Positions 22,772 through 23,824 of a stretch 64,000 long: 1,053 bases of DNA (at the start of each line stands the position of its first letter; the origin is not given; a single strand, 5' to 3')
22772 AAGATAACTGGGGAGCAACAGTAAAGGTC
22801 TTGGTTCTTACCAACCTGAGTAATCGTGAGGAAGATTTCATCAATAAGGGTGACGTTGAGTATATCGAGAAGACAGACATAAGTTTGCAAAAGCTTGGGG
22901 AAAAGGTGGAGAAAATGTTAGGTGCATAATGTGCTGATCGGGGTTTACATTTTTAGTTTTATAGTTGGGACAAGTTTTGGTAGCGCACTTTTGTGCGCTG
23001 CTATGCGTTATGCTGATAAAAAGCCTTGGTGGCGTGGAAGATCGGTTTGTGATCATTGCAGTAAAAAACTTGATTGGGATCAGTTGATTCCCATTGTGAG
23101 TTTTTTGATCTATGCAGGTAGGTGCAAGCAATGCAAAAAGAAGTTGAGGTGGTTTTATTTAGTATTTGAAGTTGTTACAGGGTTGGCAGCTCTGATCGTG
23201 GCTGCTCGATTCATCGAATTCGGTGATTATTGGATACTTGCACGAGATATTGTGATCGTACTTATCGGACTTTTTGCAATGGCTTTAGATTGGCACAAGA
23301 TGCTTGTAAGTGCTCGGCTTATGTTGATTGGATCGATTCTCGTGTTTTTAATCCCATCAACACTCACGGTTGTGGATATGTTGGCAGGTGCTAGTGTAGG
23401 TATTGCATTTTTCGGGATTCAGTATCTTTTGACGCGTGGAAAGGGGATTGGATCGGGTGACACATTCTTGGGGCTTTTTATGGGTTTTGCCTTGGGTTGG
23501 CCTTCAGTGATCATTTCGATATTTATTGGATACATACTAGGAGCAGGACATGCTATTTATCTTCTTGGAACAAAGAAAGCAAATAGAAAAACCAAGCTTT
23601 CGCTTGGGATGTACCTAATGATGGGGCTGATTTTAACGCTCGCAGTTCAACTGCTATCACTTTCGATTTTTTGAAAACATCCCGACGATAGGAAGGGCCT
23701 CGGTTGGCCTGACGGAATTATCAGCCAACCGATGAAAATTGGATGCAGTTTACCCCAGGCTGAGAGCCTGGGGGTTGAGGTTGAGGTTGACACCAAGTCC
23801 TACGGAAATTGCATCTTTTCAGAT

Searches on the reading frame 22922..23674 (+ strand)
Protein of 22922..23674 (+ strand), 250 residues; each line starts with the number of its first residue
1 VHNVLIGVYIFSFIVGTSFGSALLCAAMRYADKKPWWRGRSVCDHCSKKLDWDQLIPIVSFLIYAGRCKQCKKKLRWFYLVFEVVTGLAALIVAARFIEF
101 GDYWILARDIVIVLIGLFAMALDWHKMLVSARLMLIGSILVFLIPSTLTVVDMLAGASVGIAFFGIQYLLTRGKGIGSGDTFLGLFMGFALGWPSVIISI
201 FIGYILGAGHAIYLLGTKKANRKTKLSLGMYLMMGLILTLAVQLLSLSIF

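Call 88: search_protein_families(library=pfam, proteins=[window:22922-23674:+], max_evalue=0.001)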
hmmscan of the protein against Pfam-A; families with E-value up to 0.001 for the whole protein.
window:22922-23674:+ (250 aa): 2 families
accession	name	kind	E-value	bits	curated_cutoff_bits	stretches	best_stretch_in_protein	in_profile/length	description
PF06750.18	A24_N_bact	-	1.5e-21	76.7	23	1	14-97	1-84/84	Bacterial Peptidase A24 N-terminal domain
PF01478.23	Peptidase_A24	-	4e-09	37.3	26.5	1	111-211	2-103/104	Type IV leader peptidase family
